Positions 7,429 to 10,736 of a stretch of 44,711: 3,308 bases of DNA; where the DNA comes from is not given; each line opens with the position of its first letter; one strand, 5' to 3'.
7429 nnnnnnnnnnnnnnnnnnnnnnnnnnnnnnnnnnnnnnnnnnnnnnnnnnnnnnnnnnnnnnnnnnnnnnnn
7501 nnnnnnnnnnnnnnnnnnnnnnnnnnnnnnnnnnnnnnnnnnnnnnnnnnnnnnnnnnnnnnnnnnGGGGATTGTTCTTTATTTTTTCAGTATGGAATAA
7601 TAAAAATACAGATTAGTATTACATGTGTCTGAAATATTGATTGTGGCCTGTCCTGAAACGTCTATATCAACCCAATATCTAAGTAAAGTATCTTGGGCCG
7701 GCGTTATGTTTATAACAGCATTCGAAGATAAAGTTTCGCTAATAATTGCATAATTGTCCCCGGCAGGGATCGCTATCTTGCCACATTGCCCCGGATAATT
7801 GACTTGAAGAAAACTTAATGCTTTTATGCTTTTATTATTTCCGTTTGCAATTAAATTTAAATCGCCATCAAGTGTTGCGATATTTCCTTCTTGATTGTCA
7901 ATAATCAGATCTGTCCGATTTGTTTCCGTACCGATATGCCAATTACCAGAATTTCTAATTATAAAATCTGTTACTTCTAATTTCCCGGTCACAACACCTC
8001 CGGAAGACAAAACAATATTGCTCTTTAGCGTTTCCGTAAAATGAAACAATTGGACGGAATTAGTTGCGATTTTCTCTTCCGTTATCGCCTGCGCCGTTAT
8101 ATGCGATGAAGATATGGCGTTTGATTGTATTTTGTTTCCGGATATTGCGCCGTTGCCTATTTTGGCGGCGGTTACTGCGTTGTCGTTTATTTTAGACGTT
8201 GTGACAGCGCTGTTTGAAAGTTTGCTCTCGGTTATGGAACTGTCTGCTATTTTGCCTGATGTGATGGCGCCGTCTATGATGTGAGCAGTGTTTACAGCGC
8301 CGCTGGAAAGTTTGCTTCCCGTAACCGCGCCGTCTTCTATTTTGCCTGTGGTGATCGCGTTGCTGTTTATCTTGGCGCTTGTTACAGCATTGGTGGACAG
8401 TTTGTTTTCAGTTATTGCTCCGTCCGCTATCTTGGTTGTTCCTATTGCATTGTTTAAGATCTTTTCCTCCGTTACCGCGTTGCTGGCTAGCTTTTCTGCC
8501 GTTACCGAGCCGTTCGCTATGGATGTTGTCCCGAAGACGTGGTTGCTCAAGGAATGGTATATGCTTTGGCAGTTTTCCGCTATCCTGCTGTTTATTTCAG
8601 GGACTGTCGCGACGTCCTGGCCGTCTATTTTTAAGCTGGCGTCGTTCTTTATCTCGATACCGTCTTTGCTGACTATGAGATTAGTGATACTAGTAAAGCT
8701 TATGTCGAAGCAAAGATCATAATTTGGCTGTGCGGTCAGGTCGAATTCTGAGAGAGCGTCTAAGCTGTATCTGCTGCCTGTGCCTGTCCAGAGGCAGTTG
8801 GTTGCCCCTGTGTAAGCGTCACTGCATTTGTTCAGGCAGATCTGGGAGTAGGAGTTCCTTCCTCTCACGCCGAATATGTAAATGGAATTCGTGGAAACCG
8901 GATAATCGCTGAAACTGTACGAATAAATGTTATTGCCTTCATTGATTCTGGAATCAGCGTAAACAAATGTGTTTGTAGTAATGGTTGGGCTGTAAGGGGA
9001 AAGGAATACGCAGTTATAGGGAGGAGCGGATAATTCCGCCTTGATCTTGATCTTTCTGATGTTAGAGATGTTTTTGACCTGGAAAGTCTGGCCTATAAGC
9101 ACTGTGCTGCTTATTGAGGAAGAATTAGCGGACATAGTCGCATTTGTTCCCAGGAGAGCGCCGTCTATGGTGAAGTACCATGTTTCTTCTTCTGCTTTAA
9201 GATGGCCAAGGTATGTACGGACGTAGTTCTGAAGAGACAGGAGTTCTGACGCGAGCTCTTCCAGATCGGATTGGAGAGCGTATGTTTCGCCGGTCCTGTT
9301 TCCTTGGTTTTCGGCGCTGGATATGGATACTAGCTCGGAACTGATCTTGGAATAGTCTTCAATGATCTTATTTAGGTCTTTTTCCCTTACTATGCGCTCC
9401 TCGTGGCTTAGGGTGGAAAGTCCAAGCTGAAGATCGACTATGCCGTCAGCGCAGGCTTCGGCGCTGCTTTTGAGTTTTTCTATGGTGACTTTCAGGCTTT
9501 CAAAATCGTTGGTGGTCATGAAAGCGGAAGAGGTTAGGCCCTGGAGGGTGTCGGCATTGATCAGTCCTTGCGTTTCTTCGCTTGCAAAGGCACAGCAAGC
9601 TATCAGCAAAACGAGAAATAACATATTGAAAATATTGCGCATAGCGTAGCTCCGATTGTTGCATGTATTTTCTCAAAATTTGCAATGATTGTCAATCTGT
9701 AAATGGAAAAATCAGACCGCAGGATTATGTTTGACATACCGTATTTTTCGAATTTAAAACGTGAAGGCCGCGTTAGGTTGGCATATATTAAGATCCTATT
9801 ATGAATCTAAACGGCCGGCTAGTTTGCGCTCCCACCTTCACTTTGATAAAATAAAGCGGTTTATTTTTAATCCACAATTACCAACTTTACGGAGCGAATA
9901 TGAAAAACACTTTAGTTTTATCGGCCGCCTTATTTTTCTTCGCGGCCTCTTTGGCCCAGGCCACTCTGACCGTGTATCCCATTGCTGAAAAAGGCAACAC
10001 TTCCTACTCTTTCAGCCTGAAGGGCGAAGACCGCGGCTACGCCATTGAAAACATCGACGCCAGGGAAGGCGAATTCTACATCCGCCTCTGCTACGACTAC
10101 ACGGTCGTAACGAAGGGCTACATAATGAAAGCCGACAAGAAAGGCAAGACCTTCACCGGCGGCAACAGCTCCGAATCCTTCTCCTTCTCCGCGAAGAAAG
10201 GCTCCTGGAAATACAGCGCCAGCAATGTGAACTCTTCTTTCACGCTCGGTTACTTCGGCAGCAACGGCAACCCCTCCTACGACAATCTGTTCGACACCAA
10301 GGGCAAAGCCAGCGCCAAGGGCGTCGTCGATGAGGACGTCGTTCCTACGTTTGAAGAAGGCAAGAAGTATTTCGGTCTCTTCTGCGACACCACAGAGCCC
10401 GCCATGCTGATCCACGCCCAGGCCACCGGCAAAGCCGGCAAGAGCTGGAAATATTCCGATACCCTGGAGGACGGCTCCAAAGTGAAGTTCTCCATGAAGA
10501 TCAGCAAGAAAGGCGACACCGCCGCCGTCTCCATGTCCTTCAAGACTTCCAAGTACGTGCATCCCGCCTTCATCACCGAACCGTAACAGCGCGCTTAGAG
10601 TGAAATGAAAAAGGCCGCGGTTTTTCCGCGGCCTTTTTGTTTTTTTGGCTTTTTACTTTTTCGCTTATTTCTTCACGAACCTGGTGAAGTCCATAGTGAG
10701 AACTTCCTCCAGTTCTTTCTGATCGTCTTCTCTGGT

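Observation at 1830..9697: Very AT-rich secreted-protein operon embedded in a high-GC chromosome next to tRNA-Thr: candidate undescribed surface/attack module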

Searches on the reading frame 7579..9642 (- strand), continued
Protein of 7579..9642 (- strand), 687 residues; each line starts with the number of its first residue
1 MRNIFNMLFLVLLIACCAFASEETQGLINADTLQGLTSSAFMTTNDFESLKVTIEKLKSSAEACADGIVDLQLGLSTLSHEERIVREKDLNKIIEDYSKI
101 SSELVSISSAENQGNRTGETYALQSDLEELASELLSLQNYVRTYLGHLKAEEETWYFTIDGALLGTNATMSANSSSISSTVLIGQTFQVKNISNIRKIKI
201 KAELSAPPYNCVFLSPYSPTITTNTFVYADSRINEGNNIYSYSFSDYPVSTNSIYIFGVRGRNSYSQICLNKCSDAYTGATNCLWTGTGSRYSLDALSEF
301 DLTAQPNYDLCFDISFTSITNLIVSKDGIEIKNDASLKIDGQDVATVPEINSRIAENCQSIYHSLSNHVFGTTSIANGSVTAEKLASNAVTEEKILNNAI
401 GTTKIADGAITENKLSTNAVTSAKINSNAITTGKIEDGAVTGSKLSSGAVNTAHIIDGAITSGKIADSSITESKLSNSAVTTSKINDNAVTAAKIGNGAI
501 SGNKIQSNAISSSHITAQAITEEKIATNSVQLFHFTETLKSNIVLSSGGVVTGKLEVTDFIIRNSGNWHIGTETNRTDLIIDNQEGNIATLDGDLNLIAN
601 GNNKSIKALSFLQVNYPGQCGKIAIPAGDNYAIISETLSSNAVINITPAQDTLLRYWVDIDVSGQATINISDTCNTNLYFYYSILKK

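Call 85: find_encoding_contigs(protein=P0098, flank=10000, max_places=3)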
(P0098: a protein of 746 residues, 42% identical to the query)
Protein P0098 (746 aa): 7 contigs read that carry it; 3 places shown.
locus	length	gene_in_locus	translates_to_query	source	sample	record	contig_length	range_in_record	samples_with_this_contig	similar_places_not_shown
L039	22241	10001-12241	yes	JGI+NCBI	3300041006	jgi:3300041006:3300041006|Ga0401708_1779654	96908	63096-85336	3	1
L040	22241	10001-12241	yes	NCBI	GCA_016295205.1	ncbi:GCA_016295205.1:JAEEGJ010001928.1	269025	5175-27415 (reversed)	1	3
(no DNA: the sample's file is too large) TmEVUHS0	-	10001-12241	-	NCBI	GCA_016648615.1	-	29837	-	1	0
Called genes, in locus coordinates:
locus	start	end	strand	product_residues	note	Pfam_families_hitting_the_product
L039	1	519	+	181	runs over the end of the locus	PF00691:OmpA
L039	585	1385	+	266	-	PF19220:Rod_CreS, PF24161:CCDC39 (weak), PF01476:LysM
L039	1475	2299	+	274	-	PF00535:Glycos_transf_2, PF10111:Glyco_tranf_2_2, PF13641:Glyco_tranf_2_3 (faint)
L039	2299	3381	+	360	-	PF01075:Glyco_transf_9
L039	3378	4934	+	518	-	PF01163:RIO1 (faint), PF06293:Kdo, PF01636:APH (faint), PF00069:Pkinase (faint), PF14531:Kinase-like (faint)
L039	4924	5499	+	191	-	PF00293:NUDIX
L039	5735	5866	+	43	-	-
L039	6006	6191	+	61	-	-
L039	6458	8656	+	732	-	-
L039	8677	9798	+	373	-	PF05345:He_PIG (weak)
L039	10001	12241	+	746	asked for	-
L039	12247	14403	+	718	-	-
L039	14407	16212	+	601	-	-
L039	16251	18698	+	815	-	PF18884:TSP3_bac (faint)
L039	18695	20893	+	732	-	-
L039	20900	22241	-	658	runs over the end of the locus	PF07944:Beta-AFase-like_GH127_cat, PF20736:Glyco_hydro127M, PF20737:Glyco_hydro127C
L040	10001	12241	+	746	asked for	-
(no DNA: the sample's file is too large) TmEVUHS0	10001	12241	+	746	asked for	-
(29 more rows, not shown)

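Call 86: find_encoding_contigs(protein=P0091, flank=10000, max_places=2)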
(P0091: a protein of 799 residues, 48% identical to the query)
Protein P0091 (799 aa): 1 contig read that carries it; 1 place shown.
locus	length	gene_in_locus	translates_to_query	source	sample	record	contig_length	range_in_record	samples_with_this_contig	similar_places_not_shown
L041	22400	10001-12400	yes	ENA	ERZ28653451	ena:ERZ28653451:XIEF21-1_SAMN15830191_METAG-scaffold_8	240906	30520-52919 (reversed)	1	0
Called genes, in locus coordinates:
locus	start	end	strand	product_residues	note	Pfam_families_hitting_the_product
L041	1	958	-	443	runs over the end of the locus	PF00009:GTP_EFTU (weak), PF00071:Ras (faint), PF01926:MMR_HSR1, PF02421:FeoB_N, PF00009:GTP_EFTU, PF01926:MMR_HSR1, PF02421:FeoB_N, PF14714:KH_dom-like, +4 more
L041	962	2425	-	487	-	PF00749:tRNA-synt_1c, PF19269:Anticodon_2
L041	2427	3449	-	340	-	PF01118:Semialdhyde_dh, PF22698:Semialdhyde_dhC_1, PF02774:Semialdhyde_dhC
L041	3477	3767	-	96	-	PF18291:HU-HIG, PF00216:Bac_DNA_binding, PF18289:HU-CCDC81_euk_2 (weak)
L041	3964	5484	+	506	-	PF07719:TPR_2 (faint), PF23914:TPR_CcmH_CycH (faint), PF13428:TPR_14 (faint), PF23240:HAT_PRP39_N (weak), PF13181:TPR_8 (faint), PF13432:TPR_16 (faint), PF14559:TPR_19 (faint), PF13431:TPR_17 (faint)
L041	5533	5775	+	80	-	PF02700:PurS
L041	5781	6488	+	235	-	PF13507:GATase_5, PF01965:DJ-1_PfpI (weak), PF07685:GATase_3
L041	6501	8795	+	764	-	PF18072:FGAR-AT_linker, PF00586:AIRS, PF02769:AIRS_C, PF00586:AIRS, PF02769:AIRS_C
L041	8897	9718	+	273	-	PF06160:EzrA (faint)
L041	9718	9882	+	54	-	-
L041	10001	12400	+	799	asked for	-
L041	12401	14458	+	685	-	-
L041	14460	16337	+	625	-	-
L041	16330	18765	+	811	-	PF18884:TSP3_bac (faint)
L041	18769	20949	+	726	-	PF02065:Melibiase (weak)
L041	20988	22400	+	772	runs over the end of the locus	PF13491:FtsK_4TM, PF17854:FtsK_alpha, PF01580:FtsK_SpoIIIE, PF12846:AAA_10 (faint), PF09397:FtsK_gamma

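Call 97: search_protein_families(library=padloc, proteins=[window:7579-9642:-], max_evalue=0.01)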
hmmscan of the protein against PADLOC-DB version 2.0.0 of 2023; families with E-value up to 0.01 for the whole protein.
window:7579-9642:- (687 aa): 1 family
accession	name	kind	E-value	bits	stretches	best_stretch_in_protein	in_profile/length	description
PDLC04011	PD-Lambda-5_A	-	4.8e-10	36.6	2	328-454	248-373/526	-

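Call 101: search_protein_families(library=pfam, proteins=[L039:12247-14403:+, L039:14407-16212:+, L039:16251-18698:+, L039:18695-20893:+, L041:12401-14458:+, L041:14460-16337:+, L041:16330-18765:+, L041:18769-20949:+], max_evalue=0.01)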
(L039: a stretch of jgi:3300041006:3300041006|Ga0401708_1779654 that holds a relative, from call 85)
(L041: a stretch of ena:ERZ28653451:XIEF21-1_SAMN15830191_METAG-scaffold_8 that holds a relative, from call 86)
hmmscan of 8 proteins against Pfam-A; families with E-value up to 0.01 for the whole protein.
L039:12247-14403:+ (718 aa): 3 families
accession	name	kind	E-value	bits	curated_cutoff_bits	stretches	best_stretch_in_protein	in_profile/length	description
PF02450.21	LCAT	-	0.0022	17.8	21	1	485-532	120-169/392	Lecithin:cholesterol acyltransferase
PF12146.15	Hydrolase_4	-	0.0067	16.2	27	0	481-577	71-167/239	Serine aminopeptidase, S33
PF06821.19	Ser_hydrolase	-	0.0076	16.6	22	0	487-530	56-97/172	Serine hydrolase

L039:14407-16212:+ (601 aa): 0 families

L039:16251-18698:+ (815 aa): 1 family
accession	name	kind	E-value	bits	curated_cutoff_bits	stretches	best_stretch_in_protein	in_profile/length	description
PF18884.5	TSP3_bac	-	2.6e-08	34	25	1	689-710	1-22/22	Bacterial TSP3 repeat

L039:18695-20893:+ (732 aa): 1 family
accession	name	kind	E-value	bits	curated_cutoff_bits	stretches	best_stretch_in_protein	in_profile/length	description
PF02065.24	Melibiase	-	8e-05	22.2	27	1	263-379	89-207/347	Melibiase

L041:12401-14458:+ (685 aa): 2 families
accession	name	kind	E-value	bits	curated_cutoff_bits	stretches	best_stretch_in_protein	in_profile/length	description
PF02450.21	LCAT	-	0.00031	20.5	21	1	445-508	108-173/392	Lecithin:cholesterol acyltransferase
PF06821.19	Ser_hydrolase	-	0.0012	19.2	22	1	450-507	47-102/172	Serine hydrolase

L041:14460-16337:+ (625 aa): 1 family
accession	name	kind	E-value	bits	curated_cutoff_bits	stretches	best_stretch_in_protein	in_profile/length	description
PF18884.5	TSP3_bac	-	0.00056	20.1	25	1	298-319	1-22/22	Bacterial TSP3 repeat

L041:16330-18765:+ (811 aa): 1 family
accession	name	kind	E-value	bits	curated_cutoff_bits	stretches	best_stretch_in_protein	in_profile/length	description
PF18884.5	TSP3_bac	-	1.3e-11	44.5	25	3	327-341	1-15/22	Bacterial TSP3 repeat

L041:18769-20949:+ (726 aa): 1 family
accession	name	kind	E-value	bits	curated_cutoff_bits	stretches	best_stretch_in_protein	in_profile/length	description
PF02065.24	Melibiase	-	5.7e-06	26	27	1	238-367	68-198/347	Melibiase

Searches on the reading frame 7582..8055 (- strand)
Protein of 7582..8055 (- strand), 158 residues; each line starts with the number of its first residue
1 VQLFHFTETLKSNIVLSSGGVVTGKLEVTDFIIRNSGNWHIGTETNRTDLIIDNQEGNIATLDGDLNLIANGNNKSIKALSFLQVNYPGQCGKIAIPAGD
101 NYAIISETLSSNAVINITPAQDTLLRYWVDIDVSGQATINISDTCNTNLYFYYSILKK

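Call 88: search_protein_representatives(alignment_id=A8)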
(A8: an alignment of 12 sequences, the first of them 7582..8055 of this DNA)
Query: 12 sequences, 159 profile positions. Proteins with E-value up to 0.001 (for the whole library): 73; up to 1e-10: 33; up to 1e-30: 16. The best 73 are listed.
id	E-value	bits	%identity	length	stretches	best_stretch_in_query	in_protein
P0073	1.2e-60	220.4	-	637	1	1-159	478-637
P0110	5.1e-56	205.4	-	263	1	2-159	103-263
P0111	6.8e-54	198.5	-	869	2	3-159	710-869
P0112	3.0e-51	189.9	-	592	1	3-158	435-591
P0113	4.1e-50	186.2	-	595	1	3-159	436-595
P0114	1.5e-48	181.2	-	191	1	3-159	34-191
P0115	2.4e-48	180.5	-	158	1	8-159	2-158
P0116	2.8e-47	177.0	-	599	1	1-159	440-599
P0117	2.1e-46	174.2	-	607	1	3-159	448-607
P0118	3.4e-46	173.5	-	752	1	1-159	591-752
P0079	9.0e-45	168.9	-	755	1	1-159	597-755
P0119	2.0e-44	167.8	-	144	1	16-159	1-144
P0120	4.0e-42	160.3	-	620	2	3-159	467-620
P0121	5.9e-42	159.7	-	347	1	3-159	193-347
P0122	4.0e-36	140.8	-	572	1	5-159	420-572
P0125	6.5e-22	94.6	-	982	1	9-157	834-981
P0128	8.6e-20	87.7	-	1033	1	33-158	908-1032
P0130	1.6e-19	86.8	-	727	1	23-159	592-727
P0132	1.7e-17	80.2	-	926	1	33-157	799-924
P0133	1.1e-15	74.4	-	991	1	24-157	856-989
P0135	1.2e-14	71.0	-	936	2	11-132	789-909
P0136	5.4e-13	65.6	-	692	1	3-156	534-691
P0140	4.8e-11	59.3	-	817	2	34-157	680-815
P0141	1.5e-10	57.7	-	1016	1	15-156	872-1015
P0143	4.8e-10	56.0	-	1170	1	15-130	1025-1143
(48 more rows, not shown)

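Call 89: search_protein_families(library=pfam, proteins=[P0125, P0128, P0132, P0133, P0135, P0141, P0143, P0140, P0130, P0136], max_evalue=0.001)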
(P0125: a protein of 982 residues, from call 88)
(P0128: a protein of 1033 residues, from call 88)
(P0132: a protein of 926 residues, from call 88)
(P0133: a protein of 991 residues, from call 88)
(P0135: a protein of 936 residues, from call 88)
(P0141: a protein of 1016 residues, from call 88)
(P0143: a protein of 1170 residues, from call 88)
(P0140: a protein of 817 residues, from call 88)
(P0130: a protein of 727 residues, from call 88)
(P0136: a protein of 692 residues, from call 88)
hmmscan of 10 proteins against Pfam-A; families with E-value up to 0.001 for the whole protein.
P0125 (982 aa): 0 families

P0128 (1033 aa): 0 families

P0132 (926 aa): 0 families

P0133 (991 aa): 0 families

P0135 (936 aa): 0 families

P0141 (1016 aa): 0 families

P0143 (1170 aa): 0 families

P0140 (817 aa): 0 families

P0130 (727 aa): 0 families

P0136 (692 aa): 0 families

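Call 90: search_protein_families(library=phrogs, proteins=[P0125, P0128, P0132, P0133, P0135, P0141, P0143, P0140, P0130, P0136], max_evalue=0.001)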
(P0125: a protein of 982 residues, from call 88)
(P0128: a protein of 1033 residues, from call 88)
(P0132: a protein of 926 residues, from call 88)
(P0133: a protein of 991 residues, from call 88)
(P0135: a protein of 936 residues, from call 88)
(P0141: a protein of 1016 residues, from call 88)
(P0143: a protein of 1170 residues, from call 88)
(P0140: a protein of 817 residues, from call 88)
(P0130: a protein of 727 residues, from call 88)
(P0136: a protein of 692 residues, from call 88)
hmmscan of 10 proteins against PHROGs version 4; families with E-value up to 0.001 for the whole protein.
P0125 (982 aa): 1 family
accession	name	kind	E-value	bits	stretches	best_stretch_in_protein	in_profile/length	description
phrog_2332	-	other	1.2e-05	25.5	1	544-581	300-334/343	hyaluronidase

P0128 (1033 aa): 0 families

P0132 (926 aa): 2 families
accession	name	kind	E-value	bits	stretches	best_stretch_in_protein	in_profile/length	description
phrog_2710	-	tail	6.5e-06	25.8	1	699-746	124-171/781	tail fiber protein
phrog_18671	-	unknown function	5.5e-05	24.2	0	686-747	68-128/197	-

P0133 (991 aa): 3 families
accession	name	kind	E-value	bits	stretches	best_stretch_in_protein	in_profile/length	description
phrog_3639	-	tail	1.8e-05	25.1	0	770-937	239-380/474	minor tail protein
phrog_11011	-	tail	0.00044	19.2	0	762-800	57-96/1291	long tail fiber protein distal subunit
phrog_1640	-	tail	0.00068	19.8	1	746-773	138-165/765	tail protein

P0135 (936 aa): 0 families

P0141 (1016 aa): 2 families
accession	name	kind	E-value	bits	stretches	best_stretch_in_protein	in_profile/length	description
phrog_2647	-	head and packaging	6.7e-06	26.4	0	308-348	70-113/336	head decoration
phrog_1640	-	tail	5.6e-05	23.4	1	318-346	139-163/765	tail protein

P0143 (1170 aa): 1 family
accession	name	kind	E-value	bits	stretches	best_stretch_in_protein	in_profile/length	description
phrog_6320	-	tail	0.0009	19.1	0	749-774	194-219/745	tail fiber protein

P0140 (817 aa): 0 families

P0130 (727 aa): 0 families

P0136 (692 aa): 2 families
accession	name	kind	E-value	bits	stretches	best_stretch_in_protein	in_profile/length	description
phrog_30390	-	unknown function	7.8e-06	25.6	1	239-289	393-443/766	-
phrog_11338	-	tail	0.00042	20.3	1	204-271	309-370/380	tail fiber protein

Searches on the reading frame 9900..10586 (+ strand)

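Call 6: search_protein_families(library=pfam, proteins=[window:9900-10586:+], max_evalue=0.1)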
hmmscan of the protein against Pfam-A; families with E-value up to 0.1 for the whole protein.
window:9900-10586:+ (228 aa): 2 families
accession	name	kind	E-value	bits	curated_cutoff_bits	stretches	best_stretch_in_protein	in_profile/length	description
PF00313.28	CSD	-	0.0026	18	27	1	155-209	11-61/66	'Cold-shock' DNA-binding domain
PF24966.2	Ig_TR130_2nd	-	0.018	16.1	23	0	89-121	28-60/95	TR130 second Ig-like domain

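Call 7: search_protein_families(library=ncbifam, proteins=[window:9900-10586:+], max_evalue=0.1)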
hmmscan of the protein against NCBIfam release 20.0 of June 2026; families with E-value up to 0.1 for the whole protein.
window:9900-10586:+ (228 aa): 0 families

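Call 12: search_protein_families(library=phrogs, proteins=[window:9900-10586:+], max_evalue=0.1)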
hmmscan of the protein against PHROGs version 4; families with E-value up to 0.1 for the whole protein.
window:9900-10586:+ (228 aa): 0 families

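Call 97: search_protein_families(library=padloc, proteins=[window:9900-10586:+], max_evalue=0.01)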
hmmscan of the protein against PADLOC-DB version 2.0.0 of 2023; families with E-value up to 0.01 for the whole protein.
window:9900-10586:+ (228 aa): 0 families
